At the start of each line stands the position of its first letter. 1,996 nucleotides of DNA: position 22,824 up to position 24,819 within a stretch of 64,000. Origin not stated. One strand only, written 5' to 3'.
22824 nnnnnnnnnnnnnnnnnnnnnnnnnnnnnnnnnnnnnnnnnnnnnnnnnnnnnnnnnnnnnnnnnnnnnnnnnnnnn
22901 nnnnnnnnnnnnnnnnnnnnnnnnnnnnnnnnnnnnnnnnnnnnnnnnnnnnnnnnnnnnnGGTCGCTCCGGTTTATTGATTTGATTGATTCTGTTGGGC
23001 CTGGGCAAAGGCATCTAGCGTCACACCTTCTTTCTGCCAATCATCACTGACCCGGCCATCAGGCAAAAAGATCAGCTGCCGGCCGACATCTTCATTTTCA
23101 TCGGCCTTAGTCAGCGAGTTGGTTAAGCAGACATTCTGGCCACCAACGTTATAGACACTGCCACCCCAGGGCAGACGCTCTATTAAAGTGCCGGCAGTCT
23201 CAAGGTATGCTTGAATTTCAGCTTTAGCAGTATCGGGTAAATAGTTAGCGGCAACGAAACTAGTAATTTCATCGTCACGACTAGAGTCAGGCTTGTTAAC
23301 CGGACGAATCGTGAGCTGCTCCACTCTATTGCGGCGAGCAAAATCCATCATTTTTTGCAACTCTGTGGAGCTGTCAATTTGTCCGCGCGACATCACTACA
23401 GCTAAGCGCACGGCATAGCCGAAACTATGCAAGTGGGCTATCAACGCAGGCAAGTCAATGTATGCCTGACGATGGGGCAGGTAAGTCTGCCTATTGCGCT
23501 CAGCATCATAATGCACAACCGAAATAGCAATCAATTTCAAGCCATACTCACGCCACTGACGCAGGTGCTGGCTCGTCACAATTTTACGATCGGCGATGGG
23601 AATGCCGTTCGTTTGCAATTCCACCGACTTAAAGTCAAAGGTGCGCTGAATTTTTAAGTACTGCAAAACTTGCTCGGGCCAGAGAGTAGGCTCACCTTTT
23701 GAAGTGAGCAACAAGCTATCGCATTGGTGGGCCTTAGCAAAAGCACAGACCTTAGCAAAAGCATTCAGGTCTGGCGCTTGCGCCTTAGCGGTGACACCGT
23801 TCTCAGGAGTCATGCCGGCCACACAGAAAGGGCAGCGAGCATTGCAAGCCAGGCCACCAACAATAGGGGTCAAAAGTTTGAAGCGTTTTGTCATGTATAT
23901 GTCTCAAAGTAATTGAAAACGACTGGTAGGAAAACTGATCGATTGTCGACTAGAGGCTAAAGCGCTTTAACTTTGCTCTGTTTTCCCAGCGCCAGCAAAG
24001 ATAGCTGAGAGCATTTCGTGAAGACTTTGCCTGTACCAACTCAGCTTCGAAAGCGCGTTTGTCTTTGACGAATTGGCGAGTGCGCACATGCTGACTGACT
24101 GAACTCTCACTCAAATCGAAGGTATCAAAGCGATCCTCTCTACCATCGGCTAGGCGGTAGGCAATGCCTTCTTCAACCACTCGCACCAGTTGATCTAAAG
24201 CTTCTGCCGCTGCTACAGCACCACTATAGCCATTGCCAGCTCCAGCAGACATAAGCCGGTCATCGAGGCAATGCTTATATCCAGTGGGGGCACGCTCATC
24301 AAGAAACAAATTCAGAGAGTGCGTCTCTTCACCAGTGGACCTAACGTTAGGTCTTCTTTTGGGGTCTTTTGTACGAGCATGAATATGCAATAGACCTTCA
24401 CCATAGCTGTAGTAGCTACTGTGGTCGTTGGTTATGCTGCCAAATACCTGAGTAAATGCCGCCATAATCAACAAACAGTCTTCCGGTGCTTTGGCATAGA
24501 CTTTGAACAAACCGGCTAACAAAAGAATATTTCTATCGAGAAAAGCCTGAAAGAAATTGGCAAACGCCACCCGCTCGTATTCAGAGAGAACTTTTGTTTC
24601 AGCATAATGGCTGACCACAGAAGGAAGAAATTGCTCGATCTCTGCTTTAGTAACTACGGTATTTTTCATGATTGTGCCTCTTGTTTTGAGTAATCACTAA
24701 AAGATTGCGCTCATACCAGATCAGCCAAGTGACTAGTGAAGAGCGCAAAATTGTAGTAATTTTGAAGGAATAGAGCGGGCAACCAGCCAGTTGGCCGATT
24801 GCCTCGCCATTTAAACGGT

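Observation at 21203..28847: Nine-gene co-directional cassette of orphan proteins ending in a radical-SAM/PLP pair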

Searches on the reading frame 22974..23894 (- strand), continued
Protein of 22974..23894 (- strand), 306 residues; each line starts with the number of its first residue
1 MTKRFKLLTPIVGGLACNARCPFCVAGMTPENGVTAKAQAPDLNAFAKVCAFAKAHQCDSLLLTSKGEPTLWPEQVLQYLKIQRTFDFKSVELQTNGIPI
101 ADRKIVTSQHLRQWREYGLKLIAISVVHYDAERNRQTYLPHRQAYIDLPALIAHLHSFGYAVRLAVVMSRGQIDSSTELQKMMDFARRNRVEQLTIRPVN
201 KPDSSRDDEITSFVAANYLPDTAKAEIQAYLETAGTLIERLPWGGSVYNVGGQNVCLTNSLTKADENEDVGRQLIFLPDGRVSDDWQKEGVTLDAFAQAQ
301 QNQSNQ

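Call 72: find_related_loci(query=A1, collection=viral_contigs, flank=10000)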
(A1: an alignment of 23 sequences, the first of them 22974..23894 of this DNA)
Query A1 (306 aa) in viral_contigs; peptide patterns used: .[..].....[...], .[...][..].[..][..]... (x = any residue, [..] = any of these).
83 stretches matched a pattern; 52 encode a relative of the query (tblastn E <= 1e-3); 52 distinct loci.
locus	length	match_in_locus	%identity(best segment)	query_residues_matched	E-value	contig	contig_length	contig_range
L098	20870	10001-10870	42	2-293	2e-73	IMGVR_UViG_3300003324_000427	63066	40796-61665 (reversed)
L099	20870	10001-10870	44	4-293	3e-80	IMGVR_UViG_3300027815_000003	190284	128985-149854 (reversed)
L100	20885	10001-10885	38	4-301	2e-67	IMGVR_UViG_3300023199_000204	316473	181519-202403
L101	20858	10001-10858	43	4-293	1e-65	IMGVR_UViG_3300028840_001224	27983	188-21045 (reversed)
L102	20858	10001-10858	43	4-293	1e-65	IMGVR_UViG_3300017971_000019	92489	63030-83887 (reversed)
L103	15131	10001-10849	41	4-293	6e-65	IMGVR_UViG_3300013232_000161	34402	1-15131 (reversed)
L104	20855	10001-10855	39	4-293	4e-64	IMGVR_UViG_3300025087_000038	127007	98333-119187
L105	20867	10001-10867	38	4-290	5e-63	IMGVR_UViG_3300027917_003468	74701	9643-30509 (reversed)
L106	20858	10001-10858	38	1-290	2e-60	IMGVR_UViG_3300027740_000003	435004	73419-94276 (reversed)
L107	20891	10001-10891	37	4-290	8e-60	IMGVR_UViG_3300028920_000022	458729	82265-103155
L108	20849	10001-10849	36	1-290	8e-59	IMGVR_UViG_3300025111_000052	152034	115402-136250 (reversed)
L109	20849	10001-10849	36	1-290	8e-59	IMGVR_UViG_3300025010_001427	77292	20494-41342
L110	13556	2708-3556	37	1-290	5e-59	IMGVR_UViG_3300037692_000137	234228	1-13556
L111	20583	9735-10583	36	1-290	8e-59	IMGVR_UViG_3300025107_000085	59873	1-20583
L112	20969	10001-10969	33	8-293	5e-57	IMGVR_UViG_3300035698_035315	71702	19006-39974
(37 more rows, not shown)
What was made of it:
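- Homologues occur in 52 viral contigs (call 72).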

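Call 81: fold_search(model_id=the predicted structure, library=viral)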
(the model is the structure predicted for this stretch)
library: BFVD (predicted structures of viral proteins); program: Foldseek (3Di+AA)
matches with E <= 10: 952; with E <= 0.001: 54
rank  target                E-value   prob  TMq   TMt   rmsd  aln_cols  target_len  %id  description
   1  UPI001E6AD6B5         3.6e-13  1.00  0.59  0.41   9.1       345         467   17  (no name look-up for this kind of identifier)
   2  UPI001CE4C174         4.7e-11  1.00  0.63  0.52   9.2       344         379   17  (no name look-up for this kind of identifier)
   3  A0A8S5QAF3            2.4e-10  1.00  0.57  0.63   4.5       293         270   16  Radical SAM core domain-containing protein [Siphoviridae sp. ctu9a31]
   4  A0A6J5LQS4            6.1e-08  1.00  0.52  0.37   8.5       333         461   14  Radical_SAM domain containing protein [uncultured Caudovirales phage]
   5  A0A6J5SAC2            1.3e-07  1.00  0.48  0.47   6.4       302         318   14  4Fe4S-binding SPASM domain containing protein [uncultured Caudovirales phage]
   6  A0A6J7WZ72            4.2e-07  1.00  0.46  0.64   4.9       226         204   13  Radical_SAM domain containing protein [uncultured Caudovirales phage]
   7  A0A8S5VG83            4.2e-07  1.00  0.51  0.43   7.9       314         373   12  Putative Fe-S oxidoreductase [Myoviridae sp. ctkfK18]
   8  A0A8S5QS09            9.1e-07  1.00  0.57  0.33   9.3       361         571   13  7-cyano-7-deazaguanine synthase [Myoviridae sp. ctgXL3]
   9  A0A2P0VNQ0            1.3e-06  1.00  0.50  0.53   4.2       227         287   12  Pyruvate formate-lyase 1-activating enzyme [Tetraselmis virus 1]
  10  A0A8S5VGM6            1.8e-06  1.00  0.43  0.39   3.9       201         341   18  Tungsten cofactor oxidoreductase radical SAM maturase [Myoviridae sp. ctkfK18]
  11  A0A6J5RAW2            1.9e-06  1.00  0.52  0.49   8.3       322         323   10  Radical_SAM domain containing protein [uncultured Caudovirales phage]
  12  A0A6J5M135            1.9e-06  1.00  0.53  0.45   8.6       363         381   15  Radical_SAM domain containing protein [uncultured Caudovirales phage]
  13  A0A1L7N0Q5            2.4e-06  1.00  0.51  0.32   7.5       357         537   13  Radical SAM core domain-containing protein [Ralstonia phage RP12]
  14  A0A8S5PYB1            2.7e-06  1.00  0.50  0.54   6.9       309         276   16  Radical SAM core domain-containing protein [Podoviridae sp. ctIlO27]
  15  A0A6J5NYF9            2.7e-06  1.00  0.40  0.33   8.3       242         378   17  Radical_SAM domain containing protein [uncultured Caudovirales phage]
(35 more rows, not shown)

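Call 85: search_protein_families(library=phrogs, proteins=[window:22974-23894:-], max_evalue=0.01)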
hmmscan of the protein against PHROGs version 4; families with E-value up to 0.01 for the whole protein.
window:22974-23894:- (306 aa): 2 families
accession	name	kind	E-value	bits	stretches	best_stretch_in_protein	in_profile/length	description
phrog_2076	-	moron, auxiliary metabolic gene and host takeover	0.00088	19.8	1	17-201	41-209/247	QueE-like radical SAM domain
phrog_1802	-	other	0.0011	18.9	1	11-178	48-215/556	radical SAM domain-containing protein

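Call 87: search_dna_similar(query=window:22974-23894:-, collection=phages, mode=protein, max_evalue=1e-10, max_rows=15)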
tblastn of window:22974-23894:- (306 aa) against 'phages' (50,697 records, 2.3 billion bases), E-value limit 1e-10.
No match.
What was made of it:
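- Some IMG/VR contigs may be misclassified cellular DNA, and GenBank phages hold no homologue (call 87).
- Tried and rejected: GenBank phages. tblastn found no homologue of g7 (call 87).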

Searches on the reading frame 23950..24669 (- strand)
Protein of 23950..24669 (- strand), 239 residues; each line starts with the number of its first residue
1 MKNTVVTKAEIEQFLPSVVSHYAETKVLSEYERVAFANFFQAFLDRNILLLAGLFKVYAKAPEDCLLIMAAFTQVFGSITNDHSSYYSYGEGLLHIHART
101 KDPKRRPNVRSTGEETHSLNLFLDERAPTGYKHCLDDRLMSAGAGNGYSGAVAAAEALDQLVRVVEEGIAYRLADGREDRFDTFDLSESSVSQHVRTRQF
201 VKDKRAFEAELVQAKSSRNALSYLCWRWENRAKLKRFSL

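Call 5: search_protein_families(library=pfam, proteins=[window:23950-24669:-], max_evalue=0.1)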
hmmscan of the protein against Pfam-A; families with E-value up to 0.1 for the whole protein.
window:23950-24669:- (239 aa): 0 families

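Call 6: search_protein_families(library=padloc, proteins=[window:23950-24669:-], max_evalue=0.1)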
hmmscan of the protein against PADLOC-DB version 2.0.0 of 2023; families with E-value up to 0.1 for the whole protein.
window:23950-24669:- (239 aa): 0 families

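Call 7: search_protein_families(library=ncbifam, proteins=[window:23950-24669:-], max_evalue=0.1)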
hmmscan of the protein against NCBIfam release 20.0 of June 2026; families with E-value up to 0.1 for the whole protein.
window:23950-24669:- (239 aa): 0 families
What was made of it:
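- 23950..24669 (-): g6: 239-aa soluble orphan. No family hit (calls 5-7).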

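Call 35: find_homologous_proteins(query=window:23950-24669:-, max_evalue=0.001)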
Query window:23950-24669:- (239 aa): 10 proteins with E <= 0.001 among 1429 candidates.
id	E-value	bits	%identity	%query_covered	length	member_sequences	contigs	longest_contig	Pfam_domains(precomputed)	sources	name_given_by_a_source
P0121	1.4e-147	507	95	100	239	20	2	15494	-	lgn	-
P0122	4.7e-134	463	87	100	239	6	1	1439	-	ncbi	-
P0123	7.4e-132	456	86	100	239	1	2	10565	-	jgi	-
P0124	2.8e-129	448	85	100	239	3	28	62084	-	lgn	-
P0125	5.7e-122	424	80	100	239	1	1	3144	-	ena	-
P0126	1.3e-117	409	79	100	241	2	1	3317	-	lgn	-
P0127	4.1e-117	408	76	100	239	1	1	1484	-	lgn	-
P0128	3.5e-116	405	76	100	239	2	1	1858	-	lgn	-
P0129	1.6e-115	403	75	100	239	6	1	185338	-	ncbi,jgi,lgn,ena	ncbi:MAG: hypothetical protein WC028_12055 [Candidatus Obscuribacterales bacterium]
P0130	8.7e-101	354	69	100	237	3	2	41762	-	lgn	-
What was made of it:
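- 23950..24669 (-): Only 10 clusters among 5.8 billion proteins, all at least 69% identical (call 35).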

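Call 36: find_encoding_contigs(protein=P0130, flank=10000, max_places=2)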
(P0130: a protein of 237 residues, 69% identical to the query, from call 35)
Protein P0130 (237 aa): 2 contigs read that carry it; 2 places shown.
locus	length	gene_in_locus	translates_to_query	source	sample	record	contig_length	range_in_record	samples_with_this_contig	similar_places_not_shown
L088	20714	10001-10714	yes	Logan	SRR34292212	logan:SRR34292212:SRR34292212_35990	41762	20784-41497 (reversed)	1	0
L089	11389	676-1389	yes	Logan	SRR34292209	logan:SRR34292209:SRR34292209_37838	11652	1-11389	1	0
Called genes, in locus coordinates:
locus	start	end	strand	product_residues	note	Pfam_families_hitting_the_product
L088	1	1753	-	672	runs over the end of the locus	?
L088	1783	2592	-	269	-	-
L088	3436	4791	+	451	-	PF00232:Glyco_hydro_1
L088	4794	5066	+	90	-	-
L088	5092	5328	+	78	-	-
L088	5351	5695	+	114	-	-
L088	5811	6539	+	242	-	-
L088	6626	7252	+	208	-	-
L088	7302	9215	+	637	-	-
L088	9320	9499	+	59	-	-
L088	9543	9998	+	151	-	-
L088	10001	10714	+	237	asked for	-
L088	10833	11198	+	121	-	-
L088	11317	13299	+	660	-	-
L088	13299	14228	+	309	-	-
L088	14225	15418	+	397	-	-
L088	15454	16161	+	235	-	PF00899:ThiF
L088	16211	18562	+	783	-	PF23569:NBD_SMAX1, PF00004:AAA, PF17871:AAA_lid_9, PF00158:Sigma54_activat (weak), PF00004:AAA, PF07724:AAA_2, PF07728:AAA_5, PF10431:ClpB_D2-small, +7 more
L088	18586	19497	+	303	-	PF04055:Radical_SAM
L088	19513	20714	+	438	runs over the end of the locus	PF00155:Aminotran_1_2 (weak)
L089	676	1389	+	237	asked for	-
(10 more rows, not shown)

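Call 37: find_encoding_contigs(protein=P0129, flank=10000, max_places=2)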
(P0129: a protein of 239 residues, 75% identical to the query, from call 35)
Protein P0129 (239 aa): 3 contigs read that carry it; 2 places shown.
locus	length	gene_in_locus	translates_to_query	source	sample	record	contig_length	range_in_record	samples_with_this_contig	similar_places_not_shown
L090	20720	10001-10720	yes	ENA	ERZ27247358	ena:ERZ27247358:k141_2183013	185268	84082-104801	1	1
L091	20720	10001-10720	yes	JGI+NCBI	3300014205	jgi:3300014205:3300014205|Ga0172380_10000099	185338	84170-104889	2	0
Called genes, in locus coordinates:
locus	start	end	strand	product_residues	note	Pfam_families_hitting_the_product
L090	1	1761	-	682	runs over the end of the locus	-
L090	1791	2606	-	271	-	-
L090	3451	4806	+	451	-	PF00232:Glyco_hydro_1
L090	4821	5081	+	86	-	-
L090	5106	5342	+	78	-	-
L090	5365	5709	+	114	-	-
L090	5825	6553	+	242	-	-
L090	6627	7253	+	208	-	-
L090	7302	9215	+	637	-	-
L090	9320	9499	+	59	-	-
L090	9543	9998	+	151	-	-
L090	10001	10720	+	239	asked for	-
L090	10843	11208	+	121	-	-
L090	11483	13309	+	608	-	-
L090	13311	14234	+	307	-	-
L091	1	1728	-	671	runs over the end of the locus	-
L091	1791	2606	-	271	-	-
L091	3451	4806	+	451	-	PF00232:Glyco_hydro_1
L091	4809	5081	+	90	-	-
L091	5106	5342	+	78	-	-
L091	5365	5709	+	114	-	-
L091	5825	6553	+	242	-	-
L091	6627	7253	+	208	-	-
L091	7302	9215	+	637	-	-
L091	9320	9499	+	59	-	-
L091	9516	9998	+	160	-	-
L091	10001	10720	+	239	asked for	-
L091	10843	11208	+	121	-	-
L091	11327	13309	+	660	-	-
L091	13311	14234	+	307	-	-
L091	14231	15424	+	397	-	-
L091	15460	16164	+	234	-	PF00899:ThiF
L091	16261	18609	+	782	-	PF23569:NBD_SMAX1, PF00004:AAA, PF17871:AAA_lid_9, PF00158:Sigma54_activat (weak), PF07724:AAA_2, PF00004:AAA, PF07728:AAA_5, PF10431:ClpB_D2-small, +8 more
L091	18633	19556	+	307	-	PF04055:Radical_SAM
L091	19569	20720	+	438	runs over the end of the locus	PF00155:Aminotran_1_2 (weak)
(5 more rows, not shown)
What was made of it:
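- Two more lie between g5 and g6 in the deeper relatives (L088-L091; calls 36, 37).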

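Call 38: find_encoding_contigs(protein=P0124, flank=10000, max_places=2)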
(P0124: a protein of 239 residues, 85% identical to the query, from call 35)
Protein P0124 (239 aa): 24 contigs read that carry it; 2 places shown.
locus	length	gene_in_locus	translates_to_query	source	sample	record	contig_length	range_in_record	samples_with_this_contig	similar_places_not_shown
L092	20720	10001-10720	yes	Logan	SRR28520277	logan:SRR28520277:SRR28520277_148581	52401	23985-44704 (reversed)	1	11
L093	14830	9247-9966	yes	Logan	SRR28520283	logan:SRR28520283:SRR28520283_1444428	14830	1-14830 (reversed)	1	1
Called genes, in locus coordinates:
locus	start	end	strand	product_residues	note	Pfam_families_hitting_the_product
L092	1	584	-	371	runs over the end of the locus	PF01595:CNNM, PF00571:CBS (weak)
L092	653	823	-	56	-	-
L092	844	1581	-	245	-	-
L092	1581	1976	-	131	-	PF03061:4HBT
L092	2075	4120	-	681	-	-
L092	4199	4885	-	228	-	-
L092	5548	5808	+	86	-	-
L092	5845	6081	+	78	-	-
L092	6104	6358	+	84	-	-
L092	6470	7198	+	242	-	-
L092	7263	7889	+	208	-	-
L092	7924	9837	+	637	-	-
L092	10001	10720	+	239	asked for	-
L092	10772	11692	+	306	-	PF04055:Radical_SAM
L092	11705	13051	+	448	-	-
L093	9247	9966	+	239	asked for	-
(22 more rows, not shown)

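Call 85: search_protein_families(library=phrogs, proteins=[window:23950-24669:-], max_evalue=0.01)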
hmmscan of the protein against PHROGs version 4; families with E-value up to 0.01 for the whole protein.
window:23950-24669:- (239 aa): 0 families
